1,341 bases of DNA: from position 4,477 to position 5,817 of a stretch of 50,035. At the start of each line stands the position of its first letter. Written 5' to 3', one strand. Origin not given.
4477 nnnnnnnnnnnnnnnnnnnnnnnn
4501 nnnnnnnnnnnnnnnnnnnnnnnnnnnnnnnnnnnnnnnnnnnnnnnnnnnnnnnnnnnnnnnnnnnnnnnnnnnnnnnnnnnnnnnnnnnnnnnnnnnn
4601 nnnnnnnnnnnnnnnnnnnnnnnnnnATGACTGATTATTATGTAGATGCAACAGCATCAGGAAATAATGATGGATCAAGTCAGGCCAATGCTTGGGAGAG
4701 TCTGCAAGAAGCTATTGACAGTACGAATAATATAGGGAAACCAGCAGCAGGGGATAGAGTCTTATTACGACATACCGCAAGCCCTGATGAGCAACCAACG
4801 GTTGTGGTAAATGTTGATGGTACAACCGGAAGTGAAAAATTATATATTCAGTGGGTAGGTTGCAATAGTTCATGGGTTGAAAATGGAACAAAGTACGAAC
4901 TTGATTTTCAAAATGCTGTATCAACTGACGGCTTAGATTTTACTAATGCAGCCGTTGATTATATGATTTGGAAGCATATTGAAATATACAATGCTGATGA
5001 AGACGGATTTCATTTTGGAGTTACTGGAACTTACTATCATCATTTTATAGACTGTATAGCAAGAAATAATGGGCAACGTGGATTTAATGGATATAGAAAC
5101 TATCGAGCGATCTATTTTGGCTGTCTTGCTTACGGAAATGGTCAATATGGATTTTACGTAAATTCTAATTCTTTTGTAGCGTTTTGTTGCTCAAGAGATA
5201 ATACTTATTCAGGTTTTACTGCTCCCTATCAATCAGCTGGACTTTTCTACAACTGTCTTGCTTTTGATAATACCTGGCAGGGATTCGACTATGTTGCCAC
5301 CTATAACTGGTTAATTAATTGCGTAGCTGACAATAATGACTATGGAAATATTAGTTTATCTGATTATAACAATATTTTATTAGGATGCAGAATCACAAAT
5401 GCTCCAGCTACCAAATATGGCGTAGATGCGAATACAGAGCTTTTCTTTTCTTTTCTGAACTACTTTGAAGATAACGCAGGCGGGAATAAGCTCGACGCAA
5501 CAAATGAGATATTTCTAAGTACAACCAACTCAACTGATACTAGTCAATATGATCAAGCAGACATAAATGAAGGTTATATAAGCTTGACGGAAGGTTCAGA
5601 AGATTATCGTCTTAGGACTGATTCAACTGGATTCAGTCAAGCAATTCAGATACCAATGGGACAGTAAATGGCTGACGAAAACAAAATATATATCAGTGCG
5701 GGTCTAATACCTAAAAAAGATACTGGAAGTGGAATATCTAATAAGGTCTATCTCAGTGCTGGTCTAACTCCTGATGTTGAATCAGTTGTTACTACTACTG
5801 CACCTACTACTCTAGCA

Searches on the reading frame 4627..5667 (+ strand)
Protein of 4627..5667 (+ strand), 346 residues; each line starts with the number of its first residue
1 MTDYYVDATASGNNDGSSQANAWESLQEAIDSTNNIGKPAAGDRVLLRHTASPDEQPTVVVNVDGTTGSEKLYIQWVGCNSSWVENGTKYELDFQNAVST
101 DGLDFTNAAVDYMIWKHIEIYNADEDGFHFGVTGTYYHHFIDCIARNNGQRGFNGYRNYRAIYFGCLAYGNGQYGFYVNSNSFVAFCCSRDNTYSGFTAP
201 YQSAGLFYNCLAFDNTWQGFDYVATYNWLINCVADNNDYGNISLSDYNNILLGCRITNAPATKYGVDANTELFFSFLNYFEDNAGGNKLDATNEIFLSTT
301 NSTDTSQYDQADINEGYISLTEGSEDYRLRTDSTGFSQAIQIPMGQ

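Call 13: search_protein_families(library=phrogs, proteins=[window:4627-5667:+], max_evalue=0.00001)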
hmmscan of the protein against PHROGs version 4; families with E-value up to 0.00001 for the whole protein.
window:4627-5667:+ (346 aa): 0 families

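Call 54: search_protein_families(library=pfam, proteins=[window:4627-5667:+], max_evalue=0.01)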
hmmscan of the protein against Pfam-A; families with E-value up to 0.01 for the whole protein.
window:4627-5667:+ (346 aa): 1 family
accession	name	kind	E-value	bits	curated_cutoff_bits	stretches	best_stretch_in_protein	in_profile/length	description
PF13229.12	Beta_helix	-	3.3e-07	30.5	25.9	2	116-254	14-156/158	Right handed beta helix region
